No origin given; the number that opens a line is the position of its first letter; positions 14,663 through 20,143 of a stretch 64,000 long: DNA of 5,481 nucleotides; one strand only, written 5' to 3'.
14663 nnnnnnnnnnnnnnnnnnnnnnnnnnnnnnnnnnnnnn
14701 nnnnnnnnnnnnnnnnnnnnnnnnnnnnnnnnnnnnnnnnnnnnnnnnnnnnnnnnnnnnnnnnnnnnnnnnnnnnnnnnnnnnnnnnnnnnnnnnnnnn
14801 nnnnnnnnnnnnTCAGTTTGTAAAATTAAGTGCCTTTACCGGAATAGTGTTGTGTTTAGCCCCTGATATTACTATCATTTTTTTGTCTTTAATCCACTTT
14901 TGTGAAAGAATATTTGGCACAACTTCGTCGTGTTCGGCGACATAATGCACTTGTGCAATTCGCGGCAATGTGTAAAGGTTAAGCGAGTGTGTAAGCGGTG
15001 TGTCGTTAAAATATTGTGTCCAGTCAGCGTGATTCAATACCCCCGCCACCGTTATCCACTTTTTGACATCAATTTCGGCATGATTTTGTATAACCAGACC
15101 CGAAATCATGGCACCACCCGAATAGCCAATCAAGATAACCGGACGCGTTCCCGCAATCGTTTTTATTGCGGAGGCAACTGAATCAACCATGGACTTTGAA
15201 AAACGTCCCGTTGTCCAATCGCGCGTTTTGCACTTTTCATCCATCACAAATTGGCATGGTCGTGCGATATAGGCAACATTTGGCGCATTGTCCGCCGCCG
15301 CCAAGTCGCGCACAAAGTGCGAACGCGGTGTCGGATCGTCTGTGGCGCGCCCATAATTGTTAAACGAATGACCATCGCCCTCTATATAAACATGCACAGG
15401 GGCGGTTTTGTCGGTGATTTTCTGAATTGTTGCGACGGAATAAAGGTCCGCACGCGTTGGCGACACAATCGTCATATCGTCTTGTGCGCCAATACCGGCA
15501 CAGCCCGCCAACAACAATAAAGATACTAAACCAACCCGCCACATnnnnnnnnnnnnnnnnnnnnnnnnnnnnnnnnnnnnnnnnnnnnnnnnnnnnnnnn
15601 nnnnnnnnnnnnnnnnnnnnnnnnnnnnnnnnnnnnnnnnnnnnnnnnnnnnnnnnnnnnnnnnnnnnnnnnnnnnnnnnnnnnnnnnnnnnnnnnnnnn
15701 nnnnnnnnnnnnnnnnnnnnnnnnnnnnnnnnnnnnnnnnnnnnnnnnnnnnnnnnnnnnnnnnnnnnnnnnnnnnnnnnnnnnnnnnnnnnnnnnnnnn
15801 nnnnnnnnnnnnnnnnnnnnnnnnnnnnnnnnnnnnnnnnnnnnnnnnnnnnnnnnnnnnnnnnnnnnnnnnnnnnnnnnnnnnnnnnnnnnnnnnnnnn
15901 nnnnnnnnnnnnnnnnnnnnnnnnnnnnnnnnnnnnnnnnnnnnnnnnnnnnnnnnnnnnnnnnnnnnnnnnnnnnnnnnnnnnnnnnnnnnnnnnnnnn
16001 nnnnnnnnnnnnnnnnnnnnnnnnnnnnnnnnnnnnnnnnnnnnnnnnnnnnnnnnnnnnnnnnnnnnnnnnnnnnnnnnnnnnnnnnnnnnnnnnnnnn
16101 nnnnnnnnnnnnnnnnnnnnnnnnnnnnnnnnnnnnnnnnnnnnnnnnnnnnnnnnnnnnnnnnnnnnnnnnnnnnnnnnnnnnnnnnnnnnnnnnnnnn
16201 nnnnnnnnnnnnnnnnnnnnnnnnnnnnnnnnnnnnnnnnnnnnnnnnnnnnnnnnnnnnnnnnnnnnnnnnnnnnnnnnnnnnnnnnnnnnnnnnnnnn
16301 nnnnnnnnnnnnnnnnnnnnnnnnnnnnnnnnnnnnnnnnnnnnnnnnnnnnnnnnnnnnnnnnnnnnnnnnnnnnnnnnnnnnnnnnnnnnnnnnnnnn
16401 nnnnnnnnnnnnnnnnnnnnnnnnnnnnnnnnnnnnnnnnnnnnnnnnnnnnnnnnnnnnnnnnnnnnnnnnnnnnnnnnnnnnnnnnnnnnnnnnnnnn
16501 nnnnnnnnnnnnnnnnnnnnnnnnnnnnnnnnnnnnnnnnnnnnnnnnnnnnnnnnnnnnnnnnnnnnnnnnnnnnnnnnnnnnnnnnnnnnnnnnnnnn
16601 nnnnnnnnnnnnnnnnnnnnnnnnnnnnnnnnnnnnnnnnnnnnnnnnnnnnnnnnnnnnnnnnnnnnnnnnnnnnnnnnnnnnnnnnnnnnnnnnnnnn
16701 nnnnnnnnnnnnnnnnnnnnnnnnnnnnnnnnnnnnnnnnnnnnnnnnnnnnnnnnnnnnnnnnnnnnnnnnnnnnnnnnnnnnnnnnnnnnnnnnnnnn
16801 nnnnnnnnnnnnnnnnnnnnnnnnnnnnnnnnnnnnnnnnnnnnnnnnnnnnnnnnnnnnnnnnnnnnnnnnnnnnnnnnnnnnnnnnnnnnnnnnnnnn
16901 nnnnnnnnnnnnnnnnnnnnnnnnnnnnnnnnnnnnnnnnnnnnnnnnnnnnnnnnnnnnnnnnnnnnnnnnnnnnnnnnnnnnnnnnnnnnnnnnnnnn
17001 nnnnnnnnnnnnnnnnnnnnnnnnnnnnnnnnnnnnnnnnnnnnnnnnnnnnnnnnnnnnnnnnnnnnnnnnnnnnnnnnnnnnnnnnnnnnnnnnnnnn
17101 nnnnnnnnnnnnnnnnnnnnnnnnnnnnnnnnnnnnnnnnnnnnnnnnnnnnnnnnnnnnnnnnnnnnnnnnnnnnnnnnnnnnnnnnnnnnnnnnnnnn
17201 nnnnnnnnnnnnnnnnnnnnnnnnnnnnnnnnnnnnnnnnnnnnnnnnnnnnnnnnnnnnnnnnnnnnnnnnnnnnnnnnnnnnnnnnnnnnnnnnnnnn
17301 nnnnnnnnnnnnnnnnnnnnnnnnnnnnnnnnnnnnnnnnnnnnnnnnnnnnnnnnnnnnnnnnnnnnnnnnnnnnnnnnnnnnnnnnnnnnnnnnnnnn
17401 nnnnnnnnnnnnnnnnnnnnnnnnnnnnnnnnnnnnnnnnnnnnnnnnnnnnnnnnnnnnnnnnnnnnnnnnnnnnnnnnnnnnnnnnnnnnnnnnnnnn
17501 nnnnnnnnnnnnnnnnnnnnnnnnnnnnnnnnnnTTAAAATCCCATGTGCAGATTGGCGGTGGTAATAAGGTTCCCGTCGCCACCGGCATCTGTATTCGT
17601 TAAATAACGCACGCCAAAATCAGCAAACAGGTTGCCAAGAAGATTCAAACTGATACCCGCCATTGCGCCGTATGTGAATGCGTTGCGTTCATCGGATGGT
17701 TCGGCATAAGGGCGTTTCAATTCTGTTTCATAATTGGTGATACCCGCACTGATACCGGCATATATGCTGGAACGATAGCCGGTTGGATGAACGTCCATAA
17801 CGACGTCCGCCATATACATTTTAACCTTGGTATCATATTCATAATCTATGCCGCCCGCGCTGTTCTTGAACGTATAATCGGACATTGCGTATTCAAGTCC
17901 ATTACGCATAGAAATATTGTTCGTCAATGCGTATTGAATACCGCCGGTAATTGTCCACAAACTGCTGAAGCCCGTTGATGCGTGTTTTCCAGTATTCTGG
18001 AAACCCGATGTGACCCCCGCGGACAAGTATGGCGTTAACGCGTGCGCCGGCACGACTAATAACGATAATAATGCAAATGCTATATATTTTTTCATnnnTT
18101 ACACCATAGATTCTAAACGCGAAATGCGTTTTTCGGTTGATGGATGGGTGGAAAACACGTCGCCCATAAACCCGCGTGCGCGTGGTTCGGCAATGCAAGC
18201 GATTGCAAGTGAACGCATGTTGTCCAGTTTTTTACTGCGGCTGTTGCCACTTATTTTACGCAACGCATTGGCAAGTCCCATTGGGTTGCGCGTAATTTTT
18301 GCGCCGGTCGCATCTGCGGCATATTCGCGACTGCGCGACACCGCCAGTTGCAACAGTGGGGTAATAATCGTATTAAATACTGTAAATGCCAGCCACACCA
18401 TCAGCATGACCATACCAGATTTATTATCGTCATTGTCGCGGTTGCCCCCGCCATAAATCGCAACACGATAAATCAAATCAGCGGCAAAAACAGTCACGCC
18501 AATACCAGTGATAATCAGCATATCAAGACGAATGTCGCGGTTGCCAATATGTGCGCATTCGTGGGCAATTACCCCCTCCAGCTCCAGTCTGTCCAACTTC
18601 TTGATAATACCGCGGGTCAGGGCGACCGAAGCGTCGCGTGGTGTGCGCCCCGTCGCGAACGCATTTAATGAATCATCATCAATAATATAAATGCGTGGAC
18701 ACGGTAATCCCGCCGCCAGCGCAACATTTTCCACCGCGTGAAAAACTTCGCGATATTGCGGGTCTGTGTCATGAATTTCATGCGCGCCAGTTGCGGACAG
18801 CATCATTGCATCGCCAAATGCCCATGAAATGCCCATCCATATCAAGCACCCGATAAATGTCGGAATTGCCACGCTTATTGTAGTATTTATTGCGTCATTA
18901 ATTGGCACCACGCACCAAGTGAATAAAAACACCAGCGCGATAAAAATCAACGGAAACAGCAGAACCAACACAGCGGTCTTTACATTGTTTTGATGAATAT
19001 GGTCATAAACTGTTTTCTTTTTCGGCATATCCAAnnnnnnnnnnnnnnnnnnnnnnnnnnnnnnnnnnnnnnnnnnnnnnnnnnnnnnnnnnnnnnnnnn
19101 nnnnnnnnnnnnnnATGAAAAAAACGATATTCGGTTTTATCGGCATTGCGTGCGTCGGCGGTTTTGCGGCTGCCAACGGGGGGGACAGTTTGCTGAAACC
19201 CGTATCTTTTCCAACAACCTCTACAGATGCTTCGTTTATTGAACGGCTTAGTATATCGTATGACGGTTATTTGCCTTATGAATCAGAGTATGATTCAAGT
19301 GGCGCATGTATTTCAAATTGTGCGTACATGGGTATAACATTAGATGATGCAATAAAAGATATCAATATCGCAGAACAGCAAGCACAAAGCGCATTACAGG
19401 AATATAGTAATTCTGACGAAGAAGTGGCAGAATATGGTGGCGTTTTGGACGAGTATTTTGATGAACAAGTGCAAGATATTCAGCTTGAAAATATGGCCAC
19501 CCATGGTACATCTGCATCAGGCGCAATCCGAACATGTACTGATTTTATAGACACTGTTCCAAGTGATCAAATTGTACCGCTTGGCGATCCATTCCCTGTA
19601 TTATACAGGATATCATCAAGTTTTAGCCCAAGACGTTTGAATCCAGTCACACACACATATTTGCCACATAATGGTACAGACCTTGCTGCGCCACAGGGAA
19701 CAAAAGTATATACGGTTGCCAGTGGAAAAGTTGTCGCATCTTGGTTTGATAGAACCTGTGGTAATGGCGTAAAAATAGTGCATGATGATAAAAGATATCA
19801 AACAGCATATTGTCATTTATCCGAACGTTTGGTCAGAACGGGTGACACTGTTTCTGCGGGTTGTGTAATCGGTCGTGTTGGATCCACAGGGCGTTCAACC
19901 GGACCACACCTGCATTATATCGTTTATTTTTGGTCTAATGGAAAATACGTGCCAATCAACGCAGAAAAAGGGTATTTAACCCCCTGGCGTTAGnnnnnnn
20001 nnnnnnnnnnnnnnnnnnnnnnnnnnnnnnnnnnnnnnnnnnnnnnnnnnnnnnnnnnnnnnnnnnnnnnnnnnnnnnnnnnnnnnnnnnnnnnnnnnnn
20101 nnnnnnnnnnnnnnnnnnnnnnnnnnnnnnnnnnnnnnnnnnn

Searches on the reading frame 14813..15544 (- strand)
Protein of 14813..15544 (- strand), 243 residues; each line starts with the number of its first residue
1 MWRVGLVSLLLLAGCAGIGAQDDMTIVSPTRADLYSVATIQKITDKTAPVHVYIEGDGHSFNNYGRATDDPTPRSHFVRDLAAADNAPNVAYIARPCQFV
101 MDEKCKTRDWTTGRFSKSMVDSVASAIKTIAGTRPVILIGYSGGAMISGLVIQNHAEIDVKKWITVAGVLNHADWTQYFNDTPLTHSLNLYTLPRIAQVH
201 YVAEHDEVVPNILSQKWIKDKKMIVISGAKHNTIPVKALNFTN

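Call 38: search_protein_families(library=pfam, proteins=[window:14813-15544:-], max_evalue=0.001)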
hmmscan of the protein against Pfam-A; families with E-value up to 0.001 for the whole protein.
window:14813-15544:- (243 aa): 1 family
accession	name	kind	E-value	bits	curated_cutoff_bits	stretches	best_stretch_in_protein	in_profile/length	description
PF00561.26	Abhydrolase_1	-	8.4e-05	22.8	25.8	0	113-176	48-110/245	alpha/beta hydrolase fold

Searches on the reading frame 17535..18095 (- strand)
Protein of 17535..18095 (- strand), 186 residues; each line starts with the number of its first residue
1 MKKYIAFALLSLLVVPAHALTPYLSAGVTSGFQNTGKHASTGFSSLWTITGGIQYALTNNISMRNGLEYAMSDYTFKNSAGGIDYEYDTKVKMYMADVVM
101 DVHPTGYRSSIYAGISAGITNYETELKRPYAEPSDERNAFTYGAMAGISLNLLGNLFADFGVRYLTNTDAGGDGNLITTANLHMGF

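Call 38: search_protein_families(library=pfam, proteins=[window:17535-18095:-], max_evalue=0.001)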
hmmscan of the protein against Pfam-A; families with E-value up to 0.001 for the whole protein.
window:17535-18095:- (186 aa): 4 families
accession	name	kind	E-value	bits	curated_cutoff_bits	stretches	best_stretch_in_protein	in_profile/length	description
PF13505.12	OMP_b-brl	-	3.4e-10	40.8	28.7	1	6-182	2-167/175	Outer membrane protein beta-barrel domain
PF02462.21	Opacity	-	8.4e-05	23.1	21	0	90-165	45-103/126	Opacity family porin protein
PF05736.17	OprF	-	0.00044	20.5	23.5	0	16-79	104-166/184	OprF membrane domain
PF01389.23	OmpA_membrane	-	0.00075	19.7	21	0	110-166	5-59/180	OmpA-like transmembrane domain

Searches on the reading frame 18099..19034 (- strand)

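Call 38: search_protein_families(library=pfam, proteins=[window:18099-19034:-], max_evalue=0.001)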
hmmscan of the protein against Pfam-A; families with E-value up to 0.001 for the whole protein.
window:18099-19034:- (311 aa): 1 family
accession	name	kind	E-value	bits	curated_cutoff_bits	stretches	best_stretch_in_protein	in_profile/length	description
PF01435.24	Peptidase_M48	-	7.7e-33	114.3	20.3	1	96-310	6-185/186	Peptidase family M48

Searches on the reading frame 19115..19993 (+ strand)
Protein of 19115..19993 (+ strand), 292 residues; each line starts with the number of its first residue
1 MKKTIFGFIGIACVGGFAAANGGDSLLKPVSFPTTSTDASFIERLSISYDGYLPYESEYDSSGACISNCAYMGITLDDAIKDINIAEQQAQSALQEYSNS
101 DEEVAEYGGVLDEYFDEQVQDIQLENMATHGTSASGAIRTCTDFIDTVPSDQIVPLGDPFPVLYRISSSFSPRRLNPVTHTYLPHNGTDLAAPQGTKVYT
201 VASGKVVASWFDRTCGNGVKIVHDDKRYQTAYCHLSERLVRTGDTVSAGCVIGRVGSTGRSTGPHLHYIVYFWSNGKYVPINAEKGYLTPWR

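Call 38: search_protein_families(library=pfam, proteins=[window:19115-19993:+], max_evalue=0.001)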
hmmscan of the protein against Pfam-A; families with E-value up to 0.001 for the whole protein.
window:19115-19993:+ (292 aa): 1 family
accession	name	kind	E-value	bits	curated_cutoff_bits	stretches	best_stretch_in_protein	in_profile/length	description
PF01551.29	Peptidase_M23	-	1.3e-28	99.5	28.7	1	184-277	2-92/96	Peptidase family M23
